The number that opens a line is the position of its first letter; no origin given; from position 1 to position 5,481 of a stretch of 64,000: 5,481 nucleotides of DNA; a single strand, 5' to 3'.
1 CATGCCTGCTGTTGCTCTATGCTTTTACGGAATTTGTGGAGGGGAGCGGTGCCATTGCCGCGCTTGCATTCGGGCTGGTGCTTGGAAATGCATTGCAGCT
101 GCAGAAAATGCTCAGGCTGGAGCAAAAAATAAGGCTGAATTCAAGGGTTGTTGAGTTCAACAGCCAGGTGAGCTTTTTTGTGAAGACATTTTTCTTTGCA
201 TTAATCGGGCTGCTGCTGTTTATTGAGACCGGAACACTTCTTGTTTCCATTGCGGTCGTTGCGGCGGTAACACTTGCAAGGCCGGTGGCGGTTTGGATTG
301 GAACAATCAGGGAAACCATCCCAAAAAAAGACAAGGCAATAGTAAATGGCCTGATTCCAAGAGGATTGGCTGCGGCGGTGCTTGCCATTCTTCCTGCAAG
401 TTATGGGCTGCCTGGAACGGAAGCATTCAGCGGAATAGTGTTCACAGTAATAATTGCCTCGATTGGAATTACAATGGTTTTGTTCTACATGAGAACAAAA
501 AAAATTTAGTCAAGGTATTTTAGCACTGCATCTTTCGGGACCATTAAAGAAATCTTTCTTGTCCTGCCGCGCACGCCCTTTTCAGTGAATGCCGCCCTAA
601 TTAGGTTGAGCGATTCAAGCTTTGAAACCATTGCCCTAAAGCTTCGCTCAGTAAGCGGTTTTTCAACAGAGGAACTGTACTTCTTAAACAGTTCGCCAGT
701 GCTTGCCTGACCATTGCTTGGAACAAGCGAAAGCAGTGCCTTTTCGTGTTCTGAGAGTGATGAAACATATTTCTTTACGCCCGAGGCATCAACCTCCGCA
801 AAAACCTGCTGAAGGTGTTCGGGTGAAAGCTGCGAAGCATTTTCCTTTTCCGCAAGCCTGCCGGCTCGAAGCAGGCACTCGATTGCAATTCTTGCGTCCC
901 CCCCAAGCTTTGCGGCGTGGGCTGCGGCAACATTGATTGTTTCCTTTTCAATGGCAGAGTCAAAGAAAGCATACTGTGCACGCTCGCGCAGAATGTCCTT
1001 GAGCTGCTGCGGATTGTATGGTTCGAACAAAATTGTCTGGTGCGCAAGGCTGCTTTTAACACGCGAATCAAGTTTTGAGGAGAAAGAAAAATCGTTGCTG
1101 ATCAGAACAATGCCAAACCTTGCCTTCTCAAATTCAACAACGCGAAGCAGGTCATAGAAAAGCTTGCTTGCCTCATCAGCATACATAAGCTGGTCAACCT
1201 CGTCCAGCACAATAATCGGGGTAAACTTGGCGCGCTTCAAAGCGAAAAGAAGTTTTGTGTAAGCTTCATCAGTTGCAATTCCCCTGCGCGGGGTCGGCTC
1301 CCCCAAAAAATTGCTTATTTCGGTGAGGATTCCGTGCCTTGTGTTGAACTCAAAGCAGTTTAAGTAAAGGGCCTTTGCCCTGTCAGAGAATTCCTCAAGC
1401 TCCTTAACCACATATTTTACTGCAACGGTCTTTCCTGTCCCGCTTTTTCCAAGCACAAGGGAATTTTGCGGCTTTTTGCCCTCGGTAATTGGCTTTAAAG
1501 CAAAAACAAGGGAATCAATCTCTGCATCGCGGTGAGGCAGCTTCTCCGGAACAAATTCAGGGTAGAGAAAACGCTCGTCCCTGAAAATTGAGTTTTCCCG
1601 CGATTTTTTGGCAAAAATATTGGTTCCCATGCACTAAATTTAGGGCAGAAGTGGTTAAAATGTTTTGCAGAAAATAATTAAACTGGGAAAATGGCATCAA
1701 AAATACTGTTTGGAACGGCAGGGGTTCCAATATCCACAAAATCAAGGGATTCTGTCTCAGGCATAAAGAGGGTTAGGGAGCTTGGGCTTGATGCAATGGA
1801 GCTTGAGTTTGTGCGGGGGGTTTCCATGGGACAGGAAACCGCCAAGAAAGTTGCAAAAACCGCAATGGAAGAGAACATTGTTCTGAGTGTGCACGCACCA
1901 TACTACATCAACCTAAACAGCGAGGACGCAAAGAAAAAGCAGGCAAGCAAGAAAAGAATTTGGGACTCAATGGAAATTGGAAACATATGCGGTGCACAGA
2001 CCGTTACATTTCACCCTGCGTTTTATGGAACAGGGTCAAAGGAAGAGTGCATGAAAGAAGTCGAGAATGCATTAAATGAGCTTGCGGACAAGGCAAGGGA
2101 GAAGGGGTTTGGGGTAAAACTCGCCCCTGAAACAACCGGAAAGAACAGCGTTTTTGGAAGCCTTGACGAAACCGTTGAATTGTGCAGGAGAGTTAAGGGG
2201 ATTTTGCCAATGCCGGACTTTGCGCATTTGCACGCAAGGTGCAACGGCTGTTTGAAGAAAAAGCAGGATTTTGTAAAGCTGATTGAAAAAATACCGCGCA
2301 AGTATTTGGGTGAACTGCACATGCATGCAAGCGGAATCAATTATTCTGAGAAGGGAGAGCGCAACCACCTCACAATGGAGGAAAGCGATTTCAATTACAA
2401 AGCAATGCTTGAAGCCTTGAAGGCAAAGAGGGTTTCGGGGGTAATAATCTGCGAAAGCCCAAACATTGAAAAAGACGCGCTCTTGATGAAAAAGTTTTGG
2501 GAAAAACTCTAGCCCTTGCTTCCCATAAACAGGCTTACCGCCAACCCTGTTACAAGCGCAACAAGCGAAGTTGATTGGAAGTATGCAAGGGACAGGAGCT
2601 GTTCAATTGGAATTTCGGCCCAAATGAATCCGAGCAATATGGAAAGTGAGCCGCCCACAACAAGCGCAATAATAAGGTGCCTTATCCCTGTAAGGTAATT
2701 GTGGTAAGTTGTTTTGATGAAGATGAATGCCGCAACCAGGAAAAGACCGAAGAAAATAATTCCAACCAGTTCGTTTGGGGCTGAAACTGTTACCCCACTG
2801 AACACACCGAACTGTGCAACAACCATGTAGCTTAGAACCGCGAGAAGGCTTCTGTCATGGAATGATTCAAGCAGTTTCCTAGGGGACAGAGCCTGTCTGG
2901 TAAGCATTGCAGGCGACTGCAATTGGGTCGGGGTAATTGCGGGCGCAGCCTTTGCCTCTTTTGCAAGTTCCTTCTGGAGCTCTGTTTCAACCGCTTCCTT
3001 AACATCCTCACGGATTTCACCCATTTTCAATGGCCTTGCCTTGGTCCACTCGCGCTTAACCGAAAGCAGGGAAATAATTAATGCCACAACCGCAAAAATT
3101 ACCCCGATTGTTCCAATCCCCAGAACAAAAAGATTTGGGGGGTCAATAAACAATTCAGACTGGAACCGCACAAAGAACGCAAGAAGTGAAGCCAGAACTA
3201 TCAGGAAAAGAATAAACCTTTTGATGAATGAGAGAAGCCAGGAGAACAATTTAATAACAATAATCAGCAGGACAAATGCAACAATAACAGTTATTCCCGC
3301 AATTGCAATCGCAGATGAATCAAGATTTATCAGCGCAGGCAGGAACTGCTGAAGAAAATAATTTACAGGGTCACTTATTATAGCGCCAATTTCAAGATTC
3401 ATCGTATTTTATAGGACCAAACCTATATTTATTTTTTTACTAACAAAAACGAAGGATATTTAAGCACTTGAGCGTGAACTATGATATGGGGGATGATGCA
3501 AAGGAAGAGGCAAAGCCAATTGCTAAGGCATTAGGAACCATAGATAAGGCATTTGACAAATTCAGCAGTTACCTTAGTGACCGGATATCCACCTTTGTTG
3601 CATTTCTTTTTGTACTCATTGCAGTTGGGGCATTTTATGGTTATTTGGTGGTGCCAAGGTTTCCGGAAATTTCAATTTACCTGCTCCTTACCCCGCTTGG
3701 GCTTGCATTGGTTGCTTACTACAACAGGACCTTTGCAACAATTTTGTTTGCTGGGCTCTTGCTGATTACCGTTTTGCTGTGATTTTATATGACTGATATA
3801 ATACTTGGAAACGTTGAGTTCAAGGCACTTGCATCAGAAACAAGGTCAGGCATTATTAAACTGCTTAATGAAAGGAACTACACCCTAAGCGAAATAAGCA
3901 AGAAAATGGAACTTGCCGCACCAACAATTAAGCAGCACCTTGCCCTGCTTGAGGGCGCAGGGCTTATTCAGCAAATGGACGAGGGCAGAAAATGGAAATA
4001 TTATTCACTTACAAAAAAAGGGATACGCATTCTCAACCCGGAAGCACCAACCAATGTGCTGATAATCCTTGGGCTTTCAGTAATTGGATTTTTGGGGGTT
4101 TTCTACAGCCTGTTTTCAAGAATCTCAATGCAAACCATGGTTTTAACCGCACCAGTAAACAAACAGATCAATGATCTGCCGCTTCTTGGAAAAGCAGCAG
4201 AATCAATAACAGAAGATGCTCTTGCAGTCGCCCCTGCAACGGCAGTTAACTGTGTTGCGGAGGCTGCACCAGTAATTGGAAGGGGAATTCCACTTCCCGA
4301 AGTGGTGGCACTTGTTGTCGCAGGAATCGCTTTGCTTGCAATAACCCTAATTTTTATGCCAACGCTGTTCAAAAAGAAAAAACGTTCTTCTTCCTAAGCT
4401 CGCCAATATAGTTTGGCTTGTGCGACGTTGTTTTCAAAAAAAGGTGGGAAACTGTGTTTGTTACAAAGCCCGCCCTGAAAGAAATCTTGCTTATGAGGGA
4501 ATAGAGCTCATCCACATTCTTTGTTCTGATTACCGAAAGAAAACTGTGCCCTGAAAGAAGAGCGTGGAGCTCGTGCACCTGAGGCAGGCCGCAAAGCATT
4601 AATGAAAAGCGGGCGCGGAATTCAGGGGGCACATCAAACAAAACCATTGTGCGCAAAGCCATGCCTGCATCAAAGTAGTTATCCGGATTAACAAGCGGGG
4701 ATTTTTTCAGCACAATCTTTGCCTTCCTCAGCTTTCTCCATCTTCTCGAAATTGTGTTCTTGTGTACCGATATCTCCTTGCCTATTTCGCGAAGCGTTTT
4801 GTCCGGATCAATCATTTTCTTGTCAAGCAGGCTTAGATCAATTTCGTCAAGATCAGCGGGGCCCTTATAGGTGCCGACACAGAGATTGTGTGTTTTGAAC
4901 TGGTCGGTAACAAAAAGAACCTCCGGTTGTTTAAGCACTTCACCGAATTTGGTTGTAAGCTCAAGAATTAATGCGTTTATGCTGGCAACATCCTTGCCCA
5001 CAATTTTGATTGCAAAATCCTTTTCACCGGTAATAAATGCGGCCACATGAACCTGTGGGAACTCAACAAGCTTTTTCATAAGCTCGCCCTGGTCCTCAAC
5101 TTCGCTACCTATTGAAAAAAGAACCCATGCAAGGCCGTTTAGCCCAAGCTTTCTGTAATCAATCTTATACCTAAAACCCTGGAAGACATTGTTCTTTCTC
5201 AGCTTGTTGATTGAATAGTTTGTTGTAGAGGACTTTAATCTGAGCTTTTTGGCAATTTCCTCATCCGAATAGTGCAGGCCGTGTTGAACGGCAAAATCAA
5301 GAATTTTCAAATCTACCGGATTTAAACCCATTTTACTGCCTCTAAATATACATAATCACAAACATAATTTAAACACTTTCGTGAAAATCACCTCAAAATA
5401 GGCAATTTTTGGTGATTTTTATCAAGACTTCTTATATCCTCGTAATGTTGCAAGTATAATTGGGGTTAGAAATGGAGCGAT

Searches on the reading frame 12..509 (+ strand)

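Call 66: search_protein_families(library=pfam, proteins=[window:12-509:+], max_evalue=0.01)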
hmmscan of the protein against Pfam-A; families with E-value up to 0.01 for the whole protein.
window:12-509:+ (165 aa): 1 family
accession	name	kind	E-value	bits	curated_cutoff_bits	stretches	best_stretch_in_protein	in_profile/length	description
PF00999.27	Na_H_Exchanger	-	1.4e-13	50.9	26.2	1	2-155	220-369/375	Sodium/hydrogen exchanger, transmembrane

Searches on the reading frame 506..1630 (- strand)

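Call 21: search_protein_families(library=pfam, proteins=[window:506-1630:-], max_evalue=0.001)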
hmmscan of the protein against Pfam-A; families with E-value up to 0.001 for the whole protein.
window:506-1630:- (374 aa): 8 families
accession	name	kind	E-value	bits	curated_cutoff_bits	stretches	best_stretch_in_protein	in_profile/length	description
PF22703.2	Cdc6_lid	-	5.7e-17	61.8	27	1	211-275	1-65/68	Cdc6 AAA+ ATPase-type lid domain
PF13401.12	AAA_22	-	1.3e-12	48.6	27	1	55-177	6-121/130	AAA domain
PF09079.17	Cdc6_C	-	1.4e-11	44.7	25.1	1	291-371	5-95/96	CDC6, C terminal winged helix domain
PF01637.24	ATPase_2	-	2.5e-11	44.3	33.2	1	45-219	11-196/225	ATPase domain predominantly from Archaea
PF13191.12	AAA_16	-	8.8e-10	39.8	32.6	1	30-166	1-160/167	AAA ATPase domain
PF00004.35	AAA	-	3.7e-08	34.3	21.2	1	58-189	2-116/131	ATPase family associated with various cellular activities (AAA)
PF05729.18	NACHT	-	0.0002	21.7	26.7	1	57-171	3-123/167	NACHT domain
PF24883.2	NPHP3_N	-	0.00027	21.6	24.8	0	58-95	26-60/164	Nephrocystin 3, N-terminal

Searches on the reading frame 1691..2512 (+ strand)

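Call 33: search_protein_families(library=pfam, proteins=[window:1691-2512:+], max_evalue=0.01)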
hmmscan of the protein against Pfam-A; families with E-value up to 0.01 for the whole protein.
window:1691-2512:+ (273 aa): 2 families
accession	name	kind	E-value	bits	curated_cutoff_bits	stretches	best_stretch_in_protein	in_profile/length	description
PF01261.30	AP_endonuc_2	-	2.2e-39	136.1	31.1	1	26-260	2-236/249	Xylose isomerase-like TIM barrel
PF10208.15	ARMET_C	-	0.0016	18.3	23.5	1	183-205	22-43/43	ARMET, C-terminal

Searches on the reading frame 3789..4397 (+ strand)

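Call 33: search_protein_families(library=pfam, proteins=[window:3789-4397:+], max_evalue=0.01)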
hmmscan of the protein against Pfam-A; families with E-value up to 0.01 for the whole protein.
window:3789-4397:+ (202 aa): 10 families
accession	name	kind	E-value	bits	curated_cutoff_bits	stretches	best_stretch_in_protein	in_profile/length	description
PF01022.26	HTH_5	-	7.2e-12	45.4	22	1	16-61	1-46/47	Bacterial regulatory protein, arsR family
PF12840.13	HTH_20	-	3.9e-06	27.2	27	1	14-60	1-48/51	Helix-turn-helix domain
PF14947.12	HTH_45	-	9e-05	22.9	25.5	1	22-83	11-67/77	Winged helix-turn-helix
PF21476.4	PF0610-like_N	-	0.0024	18.5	33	1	18-51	2-35/50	PF0610-like, N-terminal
PF01978.25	TrmB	-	0.0024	18.1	25.6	1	24-71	16-62/68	Sugar-specific transcriptional regulator TrmB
PF13463.12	HTH_27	-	0.0049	17.6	22.2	1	27-78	13-68/68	Winged helix DNA-binding domain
PF07381.18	EarA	-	0.0054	17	22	0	48-82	54-87/90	EarA-like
PF01047.28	MarR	-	0.0055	17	24.6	1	25-61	12-48/59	MarR family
PF25213.1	HVO_A0261_N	-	0.0059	16.9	35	1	14-81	8-70/86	HVO_A0261 N-terminal domain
PF14493.12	HTH_40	-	0.0081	16.9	27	0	25-58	8-40/89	Helix-turn-helix domain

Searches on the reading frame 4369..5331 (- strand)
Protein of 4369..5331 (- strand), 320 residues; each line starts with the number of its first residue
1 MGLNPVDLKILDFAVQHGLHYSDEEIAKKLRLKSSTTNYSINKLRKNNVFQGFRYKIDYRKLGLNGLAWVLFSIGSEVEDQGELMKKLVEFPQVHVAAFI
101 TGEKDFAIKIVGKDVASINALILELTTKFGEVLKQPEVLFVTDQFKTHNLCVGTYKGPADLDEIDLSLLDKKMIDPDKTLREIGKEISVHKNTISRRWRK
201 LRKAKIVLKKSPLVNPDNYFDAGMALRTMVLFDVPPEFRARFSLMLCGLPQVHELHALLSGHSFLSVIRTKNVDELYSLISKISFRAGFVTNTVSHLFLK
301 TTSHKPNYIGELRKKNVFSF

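Call 21: search_protein_families(library=pfam, proteins=[window:4369-5331:-], max_evalue=0.001)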
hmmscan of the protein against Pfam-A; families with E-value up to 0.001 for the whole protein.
window:4369-5331:- (320 aa): 6 families
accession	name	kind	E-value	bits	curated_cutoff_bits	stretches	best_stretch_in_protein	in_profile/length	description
PF01037.27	AsnC_trans_reg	-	2e-11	44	25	1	82-126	12-57/73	Lrp/AsnC ligand binding domain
PF13404.12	HTH_AsnC-type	-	1.1e-07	32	27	1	161-202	1-42/42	AsnC-type helix-turn-helix domain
PF13412.12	HTH_24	-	1.3e-06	28.3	21.9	0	3-49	1-46/48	Winged helix-turn-helix DNA-binding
PF12840.13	HTH_20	-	7.3e-05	23.1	27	0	179-207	20-48/51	Helix-turn-helix domain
PF01047.28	MarR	-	8.2e-05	22.9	24.6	0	3-48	1-45/59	MarR family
PF13545.12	HTH_Crp_2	-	0.00069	20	27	0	175-208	20-53/70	Crp-like helix-turn-helix domain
